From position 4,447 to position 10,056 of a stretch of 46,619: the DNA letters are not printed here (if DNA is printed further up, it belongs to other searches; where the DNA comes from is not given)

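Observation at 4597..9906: Single 1769-aa ORF fuses two GT-C glycosyltransferase modules and carries a ~340-aa beta-propeller-like insert inside the Pmt (GT39) module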

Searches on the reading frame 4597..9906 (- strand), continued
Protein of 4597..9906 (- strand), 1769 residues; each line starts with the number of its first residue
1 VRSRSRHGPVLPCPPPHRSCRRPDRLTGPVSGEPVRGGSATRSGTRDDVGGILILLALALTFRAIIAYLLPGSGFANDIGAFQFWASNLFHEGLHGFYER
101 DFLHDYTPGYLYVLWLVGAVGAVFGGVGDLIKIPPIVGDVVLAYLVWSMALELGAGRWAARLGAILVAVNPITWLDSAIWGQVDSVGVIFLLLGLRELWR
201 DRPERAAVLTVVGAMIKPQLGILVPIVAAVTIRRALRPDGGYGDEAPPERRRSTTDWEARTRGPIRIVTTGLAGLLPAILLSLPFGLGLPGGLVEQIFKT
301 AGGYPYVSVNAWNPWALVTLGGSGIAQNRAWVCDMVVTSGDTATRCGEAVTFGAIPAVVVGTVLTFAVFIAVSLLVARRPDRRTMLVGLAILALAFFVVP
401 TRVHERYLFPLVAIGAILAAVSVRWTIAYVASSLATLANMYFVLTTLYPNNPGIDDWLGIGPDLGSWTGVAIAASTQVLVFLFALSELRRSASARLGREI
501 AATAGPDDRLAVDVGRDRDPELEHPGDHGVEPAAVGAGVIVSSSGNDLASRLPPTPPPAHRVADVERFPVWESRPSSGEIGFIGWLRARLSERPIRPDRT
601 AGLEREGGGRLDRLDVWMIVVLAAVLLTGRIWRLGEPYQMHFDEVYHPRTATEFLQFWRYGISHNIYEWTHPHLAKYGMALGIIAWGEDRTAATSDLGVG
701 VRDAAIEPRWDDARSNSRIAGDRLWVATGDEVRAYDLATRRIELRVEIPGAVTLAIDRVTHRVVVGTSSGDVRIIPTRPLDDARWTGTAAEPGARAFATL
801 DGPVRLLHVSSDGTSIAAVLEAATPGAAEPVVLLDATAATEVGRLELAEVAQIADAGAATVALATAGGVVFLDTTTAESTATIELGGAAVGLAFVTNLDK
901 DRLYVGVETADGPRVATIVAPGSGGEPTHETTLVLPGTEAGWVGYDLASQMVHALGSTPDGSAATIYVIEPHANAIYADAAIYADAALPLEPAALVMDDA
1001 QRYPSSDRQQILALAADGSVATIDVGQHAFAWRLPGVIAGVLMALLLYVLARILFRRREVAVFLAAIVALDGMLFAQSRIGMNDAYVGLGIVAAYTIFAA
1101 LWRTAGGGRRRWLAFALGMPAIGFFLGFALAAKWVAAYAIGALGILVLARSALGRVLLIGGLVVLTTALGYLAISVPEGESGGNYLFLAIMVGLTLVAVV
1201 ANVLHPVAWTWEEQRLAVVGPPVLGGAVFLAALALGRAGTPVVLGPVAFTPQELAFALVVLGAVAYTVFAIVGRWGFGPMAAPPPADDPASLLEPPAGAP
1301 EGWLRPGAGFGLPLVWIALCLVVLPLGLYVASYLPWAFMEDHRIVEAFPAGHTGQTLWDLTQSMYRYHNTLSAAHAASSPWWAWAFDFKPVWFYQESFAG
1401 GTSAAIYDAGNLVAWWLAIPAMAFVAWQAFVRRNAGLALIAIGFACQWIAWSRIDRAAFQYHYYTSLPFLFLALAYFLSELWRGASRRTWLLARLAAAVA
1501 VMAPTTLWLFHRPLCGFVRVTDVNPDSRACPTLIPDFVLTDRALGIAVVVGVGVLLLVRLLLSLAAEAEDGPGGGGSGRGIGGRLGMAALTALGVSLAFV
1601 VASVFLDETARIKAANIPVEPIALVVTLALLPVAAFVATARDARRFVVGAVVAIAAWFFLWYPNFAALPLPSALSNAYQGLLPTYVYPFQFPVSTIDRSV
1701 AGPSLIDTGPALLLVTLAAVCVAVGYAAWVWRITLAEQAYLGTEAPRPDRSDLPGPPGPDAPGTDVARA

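Call 9: find_homologous_proteins(query=window:4597-9906:-)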
Query window:4597-9906:- (1769 aa): 1601 proteins with E <= 0.001 among 8000 candidates; the best 120 are listed.
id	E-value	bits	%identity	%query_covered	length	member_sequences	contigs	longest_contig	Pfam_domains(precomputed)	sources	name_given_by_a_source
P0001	0.0e+0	2932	77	98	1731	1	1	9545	PF02366.25,PF16192.11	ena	-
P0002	0.0e+0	2918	76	98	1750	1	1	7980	PF02366.25,PF16192.11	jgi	-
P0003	0.0e+0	2906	76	98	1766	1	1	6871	PF02366.25,PF16192.11,PF13231.13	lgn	-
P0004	0.0e+0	2867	75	97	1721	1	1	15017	PF02366.25,PF16192.11,PF13231.13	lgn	-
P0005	0.0e+0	2854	74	98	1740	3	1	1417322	PF02366.25,PF16192.11,PF13231.13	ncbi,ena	-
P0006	0.0e+0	2835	75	98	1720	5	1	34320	PF02366.25,PF16192.11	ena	-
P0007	0.0e+0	2834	75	98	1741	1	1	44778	PF02366.25,PF16192.11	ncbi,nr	ncbi:MAG: phospholipid carrier-dependent glycosyltransferase [Chloroflexota bacterium]|nr:MAG: phosp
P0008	0.0e+0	2818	74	98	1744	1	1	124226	PF02366.25,PF16192.11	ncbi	ncbi:MAG: phospholipid carrier-dependent glycosyltransferase [Chloroflexota bacterium]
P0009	0.0e+0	2812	74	98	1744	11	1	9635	PF02366.25,PF16192.11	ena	-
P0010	0.0e+0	2805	74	97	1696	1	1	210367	PF02366.25,PF16192.11,PF13231.13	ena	-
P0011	0.0e+0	2804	74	97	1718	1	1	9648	PF02366.25,PF16192.11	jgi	jgi:hypothetical protein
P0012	0.0e+0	2726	72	98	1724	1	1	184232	PF02366.25,PF16192.11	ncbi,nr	ncbi:MAG: phospholipid carrier-dependent glycosyltransferase [Chloroflexi bacterium]|nr:phospholipid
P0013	0.0e+0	2580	70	98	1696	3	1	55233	PF02366.25,PF16192.11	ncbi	-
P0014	0.0e+0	2552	68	98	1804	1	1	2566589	PF02366.25,PF16192.11,PF13231.13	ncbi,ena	-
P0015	0.0e+0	2519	68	97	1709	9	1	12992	PF02366.25,PF16192.11,PF13231.13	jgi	-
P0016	0.0e+0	2516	67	98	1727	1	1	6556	PF02366.25,PF16192.11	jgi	jgi:hypothetical protein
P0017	0.0e+0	2512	67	98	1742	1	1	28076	PF02366.25,PF16192.11,PF13231.13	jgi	jgi:uncharacterized protein (DUF486 family)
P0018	0.0e+0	2501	66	98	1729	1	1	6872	PF02366.25,PF16192.11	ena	-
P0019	0.0e+0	2499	66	98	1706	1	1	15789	PF02366.25,PF16192.11,PF13231.13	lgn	-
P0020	0.0e+0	2497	67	97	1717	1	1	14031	PF02366.25,PF16192.11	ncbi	-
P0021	0.0e+0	2496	67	97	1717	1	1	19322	PF02366.25,PF16192.11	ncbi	-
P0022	0.0e+0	2486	66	98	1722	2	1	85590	PF02366.25,PF16192.11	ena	-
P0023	0.0e+0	2481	66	98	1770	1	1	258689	PF02366.25,PF16192.11,PF13231.13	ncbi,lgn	ncbi:MAG: phospholipid carrier-dependent glycosyltransferase [Chloroflexota bacterium]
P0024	0.0e+0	2481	66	98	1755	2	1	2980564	PF02366.25,PF16192.11,PF13231.13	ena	-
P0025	0.0e+0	2480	66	98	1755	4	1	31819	PF02366.25,PF16192.11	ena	-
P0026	0.0e+0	2447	66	97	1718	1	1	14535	PF02366.25,PF16192.11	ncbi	-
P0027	0.0e+0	2440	65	98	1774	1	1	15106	PF02366.25,PF16192.11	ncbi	-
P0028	0.0e+0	2440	66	98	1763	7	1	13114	PF02366.25,PF16192.11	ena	-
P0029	0.0e+0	2433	65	97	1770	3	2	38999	PF02366.25,PF16192.11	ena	-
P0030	0.0e+0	2431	66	98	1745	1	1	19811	PF02366.25,PF16192.11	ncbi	ncbi:MAG: phospholipid carrier-dependent glycosyltransferase [Chloroflexota bacterium]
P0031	0.0e+0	2430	64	98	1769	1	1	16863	PF02366.25,PF16192.11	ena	-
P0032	0.0e+0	2428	64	98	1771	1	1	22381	PF02366.25,PF16192.11,PF13231.13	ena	-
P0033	0.0e+0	2427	65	98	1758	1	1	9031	PF02366.25,PF16192.11,PF13231.13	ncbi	ncbi:MAG: phospholipid carrier-dependent glycosyltransferase [Chloroflexota bacterium]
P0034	0.0e+0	2409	75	84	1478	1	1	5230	PF02366.25,PF16192.11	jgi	jgi:hypothetical protein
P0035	0.0e+0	2406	65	98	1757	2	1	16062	PF02366.25,PF16192.11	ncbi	-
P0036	0.0e+0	2401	65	97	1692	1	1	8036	PF02366.25,PF16192.11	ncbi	ncbi:MAG: phospholipid carrier-dependent glycosyltransferase [Chloroflexota bacterium]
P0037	0.0e+0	2382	65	97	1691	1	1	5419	PF02366.25,PF16192.11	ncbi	-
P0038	0.0e+0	2374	64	97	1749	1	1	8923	PF02366.25,PF16192.11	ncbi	-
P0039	0.0e+0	2287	63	96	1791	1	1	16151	PF02366.25,PF16192.11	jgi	jgi:hypothetical protein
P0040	0.0e+0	2180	61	97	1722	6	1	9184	PF02366.25,PF16192.11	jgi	-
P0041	0.0e+0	2165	60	97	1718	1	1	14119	PF09594.17,PF02366.25,PF16192.11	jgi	jgi:Gpi18-like mannosyltransferase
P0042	0.0e+0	2161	60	97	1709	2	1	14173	PF09594.17,PF02366.25,PF16192.11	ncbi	-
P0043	0.0e+0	2155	56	97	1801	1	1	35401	PF02366.25,PF16192.11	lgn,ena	-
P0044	0.0e+0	2141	59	97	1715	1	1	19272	PF09594.17,PF02366.25,PF16192.11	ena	-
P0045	0.0e+0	2132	59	97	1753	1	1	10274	PF02366.25,PF16192.11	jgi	jgi:Gpi18-like mannosyltransferase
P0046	0.0e+0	2115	59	97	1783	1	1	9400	PF02366.25,PF16192.11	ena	-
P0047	0.0e+0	2115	57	96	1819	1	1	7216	PF02366.25,PF16192.11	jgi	jgi:hypothetical protein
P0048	0.0e+0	2111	59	97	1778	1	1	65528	PF02366.25,PF16192.11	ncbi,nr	ncbi:MAG TPA: phospholipid carrier-dependent glycosyltransferase [Candidatus Limnocylindria bacteriu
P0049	0.0e+0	2103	58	98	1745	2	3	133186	PF02366.25,PF16192.11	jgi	jgi:hypothetical protein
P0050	0.0e+0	2101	61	66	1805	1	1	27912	PF02366.25,PF16192.11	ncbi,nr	ncbi:MAG TPA: phospholipid carrier-dependent glycosyltransferase [Candidatus Eisenbacteria bacterium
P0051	0.0e+0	2099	58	51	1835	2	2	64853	PF02366.25,PF16192.11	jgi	jgi:4-amino-4-deoxy-L-arabinose transferase-like glycosyltransferase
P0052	0.0e+0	2098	59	97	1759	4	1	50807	PF02366.25,PF16192.11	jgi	-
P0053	0.0e+0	2087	57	97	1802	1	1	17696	PF02366.25,PF16192.11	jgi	jgi:Gpi18-like mannosyltransferase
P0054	0.0e+0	2086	57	97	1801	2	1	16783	PF02366.25,PF16192.11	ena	-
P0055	0.0e+0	2086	58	97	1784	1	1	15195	PF02366.25,PF16192.11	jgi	jgi:Gpi18-like mannosyltransferase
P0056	0.0e+0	2082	57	98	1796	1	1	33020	PF02366.25,PF16192.11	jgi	jgi:C-terminal four TMM region of protein-O-mannosyltransferase/Dolichyl-phosphate-mannose-protein m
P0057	0.0e+0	2082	57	97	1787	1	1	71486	PF02366.25,PF16192.11,PF13231.13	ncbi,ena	-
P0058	0.0e+0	2081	57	98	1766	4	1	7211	PF02366.25,PF16192.11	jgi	jgi:4-amino-4-deoxy-L-arabinose transferase-like glycosyltransferase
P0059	0.0e+0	2080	59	97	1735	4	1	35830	PF02366.25,PF16192.11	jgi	jgi:hypothetical protein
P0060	0.0e+0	2079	58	97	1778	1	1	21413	PF02366.25,PF16192.11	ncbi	ncbi:MAG: phospholipid carrier-dependent glycosyltransferase [Candidatus Limnocylindrales bacterium]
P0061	0.0e+0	2078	56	97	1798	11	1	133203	PF02366.25,PF16192.11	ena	-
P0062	0.0e+0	2078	58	97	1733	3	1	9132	PF02366.25,PF16192.11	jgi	-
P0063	0.0e+0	2076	58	97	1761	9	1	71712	PF02366.25,PF16192.11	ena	-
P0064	0.0e+0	2074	57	97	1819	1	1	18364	PF02366.25,PF16192.11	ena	-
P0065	0.0e+0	2072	57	97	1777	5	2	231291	PF02366.25,PF16192.11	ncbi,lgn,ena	-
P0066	0.0e+0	2069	58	97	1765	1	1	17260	PF02366.25,PF16192.11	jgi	jgi:C-terminal four TMM region of protein-O-mannosyltransferase/Dolichyl-phosphate-mannose-protein m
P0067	0.0e+0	2068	57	98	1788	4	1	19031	PF02366.25,PF16192.11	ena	-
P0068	0.0e+0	2066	58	98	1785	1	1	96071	PF02366.25,PF16192.11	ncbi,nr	ncbi:MAG: phospholipid carrier-dependent glycosyltransferase [Chloroflexi bacterium]|nr:phospholipid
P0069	0.0e+0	2065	57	97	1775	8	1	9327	PF02366.25,PF16192.11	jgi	jgi:Gpi18-like mannosyltransferase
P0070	0.0e+0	2065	57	97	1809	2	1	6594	PF02366.25,PF16192.11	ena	-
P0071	0.0e+0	2058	57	97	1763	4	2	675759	PF02366.25,PF16192.11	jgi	-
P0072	0.0e+0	2058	56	97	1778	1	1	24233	PF02366.25,PF16192.11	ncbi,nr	ncbi:MAG TPA: phospholipid carrier-dependent glycosyltransferase [Candidatus Limnocylindria bacteriu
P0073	0.0e+0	2057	57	97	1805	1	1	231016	PF02366.25,PF16192.11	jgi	jgi:hypothetical protein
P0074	0.0e+0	2057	58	97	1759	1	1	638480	PF02366.25,PF16192.11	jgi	jgi:Gpi18-like mannosyltransferase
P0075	0.0e+0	2056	58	66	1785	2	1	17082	PF02366.25,PF16192.11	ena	-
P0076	0.0e+0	2055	58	96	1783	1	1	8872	PF02366.25,PF16192.11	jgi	jgi:Gpi18-like mannosyltransferase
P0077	0.0e+0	2055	58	97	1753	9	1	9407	PF02366.25,PF16192.11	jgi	jgi:4-amino-4-deoxy-L-arabinose transferase-like glycosyltransferase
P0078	0.0e+0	2055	57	98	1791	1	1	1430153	PF02366.25,PF16192.11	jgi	jgi:C-terminal four TMM region of protein-O-mannosyltransferase/Dolichyl-phosphate-mannose-protein m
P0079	0.0e+0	2055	58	96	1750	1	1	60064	PF02366.25,PF16192.11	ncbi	-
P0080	0.0e+0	2054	57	95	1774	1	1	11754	PF02366.25,PF16192.11,PF13231.13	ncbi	-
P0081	0.0e+0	2053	56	98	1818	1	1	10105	PF02366.25,PF16192.11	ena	-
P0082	0.0e+0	2052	57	97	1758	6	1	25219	PF02366.25,PF16192.11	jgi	-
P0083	0.0e+0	2052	57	97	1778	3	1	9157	PF02366.25,PF16192.11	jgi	jgi:predicted membrane-bound dolichyl-phosphate-mannose-protein mannosyltransferase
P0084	0.0e+0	2051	57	97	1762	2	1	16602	PF02366.25,PF16192.11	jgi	-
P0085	0.0e+0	2050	57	98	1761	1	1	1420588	PF02366.25,PF16192.11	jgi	jgi:hypothetical protein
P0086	0.0e+0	2049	57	98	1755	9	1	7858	PF02366.25,PF16192.11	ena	-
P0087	0.0e+0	2048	58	96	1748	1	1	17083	PF02366.25,PF16192.11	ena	-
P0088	0.0e+0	2047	58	98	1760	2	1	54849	PF02366.25,PF16192.11,PF13231.13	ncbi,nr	ncbi:MAG: phospholipid carrier-dependent glycosyltransferase [Chloroflexi bacterium]|nr:phospholipid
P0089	0.0e+0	2047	57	97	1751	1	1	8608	PF02366.25,PF16192.11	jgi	jgi:Gpi18-like mannosyltransferase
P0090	0.0e+0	2046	57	97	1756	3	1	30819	PF02366.25,PF16192.11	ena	-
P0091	0.0e+0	2044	58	97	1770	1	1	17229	PF02366.25,PF16192.11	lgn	-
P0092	0.0e+0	2042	57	97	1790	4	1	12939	PF02366.25,PF16192.11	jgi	jgi:Gpi18-like mannosyltransferase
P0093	0.0e+0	2040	56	97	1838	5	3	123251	PF02366.25,PF16192.11,PF13231.13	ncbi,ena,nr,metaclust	ncbi:MAG TPA: phospholipid carrier-dependent glycosyltransferase [Candidatus Polarisedimenticolia ba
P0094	0.0e+0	2038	57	97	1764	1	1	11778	PF02366.25,PF16192.11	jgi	jgi:predicted membrane-bound dolichyl-phosphate-mannose-protein mannosyltransferase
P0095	0.0e+0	2036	57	97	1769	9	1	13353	PF02366.25,PF16192.11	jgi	jgi:hypothetical protein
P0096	0.0e+0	2035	57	97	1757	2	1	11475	PF02366.25,PF16192.11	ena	-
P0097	0.0e+0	2035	58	97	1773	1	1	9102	PF02366.25,PF16192.11,PF13231.13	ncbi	-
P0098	0.0e+0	2034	57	95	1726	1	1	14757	PF02366.25,PF16192.11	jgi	jgi:predicted membrane-bound dolichyl-phosphate-mannose-protein mannosyltransferase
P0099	0.0e+0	2033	57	98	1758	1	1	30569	PF02366.25,PF16192.11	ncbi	-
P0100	0.0e+0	2029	57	97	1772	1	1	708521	PF02366.25,PF16192.11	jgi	jgi:C-terminal four TMM region of protein-O-mannosyltransferase/Dolichyl-phosphate-mannose-protein m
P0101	0.0e+0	2028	56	98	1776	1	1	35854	PF02366.25,PF16192.11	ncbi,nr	ncbi:MAG TPA: phospholipid carrier-dependent glycosyltransferase [Candidatus Dormibacteraeota bacter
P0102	0.0e+0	2025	57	97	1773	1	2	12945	PF02366.25,PF16192.11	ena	-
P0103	0.0e+0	2021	55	97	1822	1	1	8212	PF09594.17,PF02366.25,PF16192.11,PF13231.13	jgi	jgi:Gpi18-like mannosyltransferase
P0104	0.0e+0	2021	56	97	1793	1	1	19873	PF02366.25,PF16192.11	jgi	jgi:Gpi18-like mannosyltransferase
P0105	0.0e+0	2010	55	97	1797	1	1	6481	PF02366.25,PF16192.11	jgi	jgi:hypothetical protein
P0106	0.0e+0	2010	57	97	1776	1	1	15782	PF02366.25,PF16192.11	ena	-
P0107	0.0e+0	2006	57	96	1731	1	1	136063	PF02366.25,PF16192.11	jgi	jgi:dolichyl-phosphate-mannose-protein mannosyltransferase/protein-O-mannosyltransferase-like protei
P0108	0.0e+0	2006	56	95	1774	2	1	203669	PF02366.25,PF16192.11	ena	-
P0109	0.0e+0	2005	59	50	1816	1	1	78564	PF02366.25,PF16192.11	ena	-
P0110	0.0e+0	2005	57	97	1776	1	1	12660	PF02366.25,PF16192.11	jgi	jgi:hypothetical protein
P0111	0.0e+0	2004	56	97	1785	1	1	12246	PF02366.25,PF16192.11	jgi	jgi:Gpi18-like mannosyltransferase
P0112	0.0e+0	2003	58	66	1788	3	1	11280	PF02366.25,PF16192.11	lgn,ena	-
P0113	0.0e+0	2003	56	97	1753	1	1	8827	PF02366.25,PF16192.11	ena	-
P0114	0.0e+0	2003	56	97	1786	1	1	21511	PF02366.25,PF16192.11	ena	-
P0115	0.0e+0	2001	57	97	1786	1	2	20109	PF02366.25,PF16192.11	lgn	-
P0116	0.0e+0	2000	54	97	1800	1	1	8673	PF02366.25,PF16192.11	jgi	jgi:Gpi18-like mannosyltransferase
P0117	0.0e+0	1996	56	95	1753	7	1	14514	PF02366.25,PF16192.11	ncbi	-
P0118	0.0e+0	1996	56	96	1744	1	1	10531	PF02366.25,PF16192.11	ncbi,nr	ncbi:MAG TPA: phospholipid carrier-dependent glycosyltransferase [Candidatus Limnocylindrales bacter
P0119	0.0e+0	1996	56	97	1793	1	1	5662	PF02366.25,PF16192.11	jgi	jgi:predicted membrane-bound dolichyl-phosphate-mannose-protein mannosyltransferase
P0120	0.0e+0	1995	55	98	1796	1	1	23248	PF02366.25,PF16192.11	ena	-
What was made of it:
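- Checked: More than 120 full-length homologues of 1690-1838 aa exist (call 9).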
